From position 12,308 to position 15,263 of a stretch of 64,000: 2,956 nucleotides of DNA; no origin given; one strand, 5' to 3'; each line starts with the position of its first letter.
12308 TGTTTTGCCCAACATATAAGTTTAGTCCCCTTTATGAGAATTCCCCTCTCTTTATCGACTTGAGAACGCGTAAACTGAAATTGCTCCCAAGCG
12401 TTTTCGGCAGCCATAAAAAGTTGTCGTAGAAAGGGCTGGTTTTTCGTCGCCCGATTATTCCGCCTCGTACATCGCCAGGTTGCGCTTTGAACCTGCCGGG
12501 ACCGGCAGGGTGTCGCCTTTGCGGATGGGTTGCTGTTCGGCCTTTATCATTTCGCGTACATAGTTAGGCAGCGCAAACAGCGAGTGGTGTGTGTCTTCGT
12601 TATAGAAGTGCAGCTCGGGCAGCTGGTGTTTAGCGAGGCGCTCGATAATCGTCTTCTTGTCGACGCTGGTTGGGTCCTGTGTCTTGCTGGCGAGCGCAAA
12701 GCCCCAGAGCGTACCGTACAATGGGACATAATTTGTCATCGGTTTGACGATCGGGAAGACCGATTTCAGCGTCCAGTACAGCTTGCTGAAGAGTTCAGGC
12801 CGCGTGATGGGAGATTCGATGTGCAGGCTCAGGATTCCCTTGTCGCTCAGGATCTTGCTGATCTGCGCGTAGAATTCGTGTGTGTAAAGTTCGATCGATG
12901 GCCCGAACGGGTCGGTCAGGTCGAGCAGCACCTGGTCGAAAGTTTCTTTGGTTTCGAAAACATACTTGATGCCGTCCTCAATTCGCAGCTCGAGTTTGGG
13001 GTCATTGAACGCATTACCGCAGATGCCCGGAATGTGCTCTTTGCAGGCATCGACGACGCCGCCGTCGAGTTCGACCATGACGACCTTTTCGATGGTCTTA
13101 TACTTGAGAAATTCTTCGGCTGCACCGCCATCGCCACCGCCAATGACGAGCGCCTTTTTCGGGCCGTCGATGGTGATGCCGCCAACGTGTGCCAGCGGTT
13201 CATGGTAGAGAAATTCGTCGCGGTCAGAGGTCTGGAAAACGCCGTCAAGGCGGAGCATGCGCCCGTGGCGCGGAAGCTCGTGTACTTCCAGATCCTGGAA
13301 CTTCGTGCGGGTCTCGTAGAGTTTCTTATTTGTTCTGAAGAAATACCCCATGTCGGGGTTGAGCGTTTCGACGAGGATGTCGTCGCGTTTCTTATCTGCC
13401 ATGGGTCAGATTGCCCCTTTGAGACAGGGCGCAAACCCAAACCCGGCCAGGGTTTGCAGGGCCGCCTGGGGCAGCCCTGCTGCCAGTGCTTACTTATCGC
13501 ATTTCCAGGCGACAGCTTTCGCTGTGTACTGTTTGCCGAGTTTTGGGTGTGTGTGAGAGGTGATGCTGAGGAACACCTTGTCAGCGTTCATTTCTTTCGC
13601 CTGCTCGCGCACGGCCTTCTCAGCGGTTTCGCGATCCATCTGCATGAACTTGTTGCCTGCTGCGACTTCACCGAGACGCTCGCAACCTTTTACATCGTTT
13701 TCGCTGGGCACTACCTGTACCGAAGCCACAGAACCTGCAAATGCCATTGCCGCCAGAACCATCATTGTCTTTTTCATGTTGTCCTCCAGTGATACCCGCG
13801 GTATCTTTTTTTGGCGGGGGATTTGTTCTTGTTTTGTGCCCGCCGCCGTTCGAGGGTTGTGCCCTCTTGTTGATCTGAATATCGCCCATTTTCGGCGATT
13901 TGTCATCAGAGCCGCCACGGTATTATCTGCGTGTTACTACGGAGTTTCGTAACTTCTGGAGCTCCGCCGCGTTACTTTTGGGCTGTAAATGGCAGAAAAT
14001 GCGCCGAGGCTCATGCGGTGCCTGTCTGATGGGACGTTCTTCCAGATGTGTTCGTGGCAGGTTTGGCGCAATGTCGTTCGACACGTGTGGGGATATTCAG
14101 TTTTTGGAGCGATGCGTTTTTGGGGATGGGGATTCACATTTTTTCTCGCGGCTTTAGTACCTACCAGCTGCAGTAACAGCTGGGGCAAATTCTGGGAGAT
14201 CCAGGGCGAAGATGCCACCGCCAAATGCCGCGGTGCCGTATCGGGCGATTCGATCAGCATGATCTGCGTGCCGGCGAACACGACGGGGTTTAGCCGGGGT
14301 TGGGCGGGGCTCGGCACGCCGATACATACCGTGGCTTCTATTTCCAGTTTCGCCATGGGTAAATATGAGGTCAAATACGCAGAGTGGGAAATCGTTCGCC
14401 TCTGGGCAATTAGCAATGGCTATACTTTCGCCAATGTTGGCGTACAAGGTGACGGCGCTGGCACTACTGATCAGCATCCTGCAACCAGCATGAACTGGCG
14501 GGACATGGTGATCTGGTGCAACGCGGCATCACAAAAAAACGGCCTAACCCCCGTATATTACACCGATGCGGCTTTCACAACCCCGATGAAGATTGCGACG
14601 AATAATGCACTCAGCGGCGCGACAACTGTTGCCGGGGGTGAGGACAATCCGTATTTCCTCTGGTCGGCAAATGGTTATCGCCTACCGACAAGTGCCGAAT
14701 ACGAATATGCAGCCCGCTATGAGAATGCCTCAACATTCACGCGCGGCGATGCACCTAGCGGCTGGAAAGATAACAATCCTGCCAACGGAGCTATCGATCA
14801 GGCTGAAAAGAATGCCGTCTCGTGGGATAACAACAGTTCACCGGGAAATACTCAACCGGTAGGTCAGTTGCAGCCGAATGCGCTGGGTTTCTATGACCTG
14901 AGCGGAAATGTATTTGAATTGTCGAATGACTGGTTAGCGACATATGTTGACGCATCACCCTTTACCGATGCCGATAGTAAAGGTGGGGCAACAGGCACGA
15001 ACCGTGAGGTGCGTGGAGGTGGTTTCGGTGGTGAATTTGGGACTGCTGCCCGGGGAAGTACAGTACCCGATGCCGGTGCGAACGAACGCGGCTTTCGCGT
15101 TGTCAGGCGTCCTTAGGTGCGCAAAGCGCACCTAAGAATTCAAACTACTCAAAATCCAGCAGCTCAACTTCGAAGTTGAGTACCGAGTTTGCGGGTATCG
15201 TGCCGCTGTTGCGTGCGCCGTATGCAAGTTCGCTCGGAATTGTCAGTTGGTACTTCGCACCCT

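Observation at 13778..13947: Candidate novel cis-regulatory RNA: ~170-nt structured leader conserved at two loci 48 kb apart (copy 1)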

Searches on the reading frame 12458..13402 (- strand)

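Call 13: search_protein_families(library=pfam, proteins=[window:12458-13402:-], max_evalue=0.01)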
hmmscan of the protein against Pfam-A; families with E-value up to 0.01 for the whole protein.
window:12458-13402:- (315 aa): 2 families
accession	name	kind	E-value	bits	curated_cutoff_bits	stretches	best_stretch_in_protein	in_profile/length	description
PF01564.23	Spermine_synth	-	1.1e-49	169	22.9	1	63-241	1-179/186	Spermine/spermidine synthase domain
PF17284.7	Spermine_synt_N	-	3.4e-09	36.9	22.1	1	14-59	7-52/53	Spermidine synthase tetramerisation domain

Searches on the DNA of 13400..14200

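Call 7: search_rna_families(source=window, start=13400, end=14200, threshold=evalue, max_evalue=10)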
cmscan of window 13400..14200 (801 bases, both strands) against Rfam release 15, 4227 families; matches with E-value up to 10: 2.
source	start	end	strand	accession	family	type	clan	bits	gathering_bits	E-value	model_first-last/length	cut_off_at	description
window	13451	13484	+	RF03475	mir-2387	Gene; miRNA;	-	18.7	93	2.7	1-78/78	no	mir-2387 microRNA precursor family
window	13725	13771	+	RF03023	rpfG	Gene; sRNA;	-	12.8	75.9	6.3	1-85/85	no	rpfG RNA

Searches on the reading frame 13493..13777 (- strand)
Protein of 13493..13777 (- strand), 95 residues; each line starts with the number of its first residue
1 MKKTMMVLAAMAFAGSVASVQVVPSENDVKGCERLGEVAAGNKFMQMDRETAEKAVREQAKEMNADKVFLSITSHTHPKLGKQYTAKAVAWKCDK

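Call 13: search_protein_families(library=pfam, proteins=[window:13493-13777:-], max_evalue=0.01)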
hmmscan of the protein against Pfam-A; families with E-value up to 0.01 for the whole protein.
window:13493-13777:- (95 aa): 1 family
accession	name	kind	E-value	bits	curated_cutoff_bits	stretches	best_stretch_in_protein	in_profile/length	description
PF13698.11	DUF4156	-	0.00043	21.1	28.9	1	19-93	9-90/90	Domain of unknown function (DUF4156)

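Call 39: find_related_loci(query=window:13493-13777:-, collection=genome_contigs, flank=1500)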
Query window:13493-13777:- (95 aa) in genome_contigs; peptide patterns used: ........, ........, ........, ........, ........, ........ (x = any residue, [..] = any of these).
125 stretches matched a pattern; 6 encode a relative of the query (tblastn E <= 1e-3); 6 distinct loci.
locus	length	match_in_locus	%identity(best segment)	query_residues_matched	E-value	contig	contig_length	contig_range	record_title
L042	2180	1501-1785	71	1-95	3e-45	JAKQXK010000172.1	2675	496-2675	MAG: Spirochaetota bacterium isolate USST_metabat.95_sub k141_1467103, whole genome shotgun sequence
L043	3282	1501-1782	59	1-94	1e-38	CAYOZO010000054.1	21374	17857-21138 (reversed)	MAG TPA_asm: uncultured Turneriella sp. isolate SRP290908_co2_398 genome assembly, contig: NODE_3182_length_21374_cov_5.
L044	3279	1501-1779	62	1-93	5e-38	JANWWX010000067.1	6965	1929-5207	MAG: Leptospiraceae bacterium isolate SKYG32 NODE_67_length_6965_cov_13.634437, whole genome shotgun sequence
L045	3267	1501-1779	58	1-93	9e-38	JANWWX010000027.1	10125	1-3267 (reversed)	MAG: Leptospiraceae bacterium isolate SKYG32 NODE_27_length_10125_cov_13.082404, whole genome shotgun sequence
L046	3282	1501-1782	59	1-94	1e-37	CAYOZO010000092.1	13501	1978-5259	MAG TPA_asm: uncultured Turneriella sp. isolate SRP290908_co2_398 genome assembly, contig: NODE_6324_length_13501_cov_5.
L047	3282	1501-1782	59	1-94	2e-37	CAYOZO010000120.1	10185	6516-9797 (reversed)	MAG TPA_asm: uncultured Turneriella sp. isolate SRP290908_co2_398 genome assembly, contig: NODE_9745_length_10185_cov_4.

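Call 50: search_protein_families(library=ncbifam, proteins=[window:13493-13777:-], max_evalue=0.001)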
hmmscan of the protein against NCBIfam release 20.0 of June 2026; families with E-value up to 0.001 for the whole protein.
window:13493-13777:- (95 aa): 0 families

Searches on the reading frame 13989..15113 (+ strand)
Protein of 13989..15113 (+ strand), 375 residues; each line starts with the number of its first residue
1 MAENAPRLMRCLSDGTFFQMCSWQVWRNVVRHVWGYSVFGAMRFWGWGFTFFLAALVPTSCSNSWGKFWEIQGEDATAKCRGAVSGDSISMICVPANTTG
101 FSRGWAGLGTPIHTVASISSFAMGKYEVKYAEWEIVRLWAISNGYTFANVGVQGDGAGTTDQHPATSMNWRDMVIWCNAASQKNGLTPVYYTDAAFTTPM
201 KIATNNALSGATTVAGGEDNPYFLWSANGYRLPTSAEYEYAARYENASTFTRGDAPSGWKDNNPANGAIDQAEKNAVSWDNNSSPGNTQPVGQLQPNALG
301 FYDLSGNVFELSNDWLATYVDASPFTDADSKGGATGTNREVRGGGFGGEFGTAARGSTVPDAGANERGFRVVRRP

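Call 13: search_protein_families(library=pfam, proteins=[window:13989-15113:+], max_evalue=0.01)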
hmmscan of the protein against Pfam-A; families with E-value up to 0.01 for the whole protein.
window:13989-15113:+ (375 aa): 1 family
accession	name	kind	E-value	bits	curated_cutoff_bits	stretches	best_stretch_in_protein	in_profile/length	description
PF03781.23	FGE-sulfatase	-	2e-30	106.8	23.3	1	110-373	27-255/255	Sulfatase-modifying factor enzyme 1-like domain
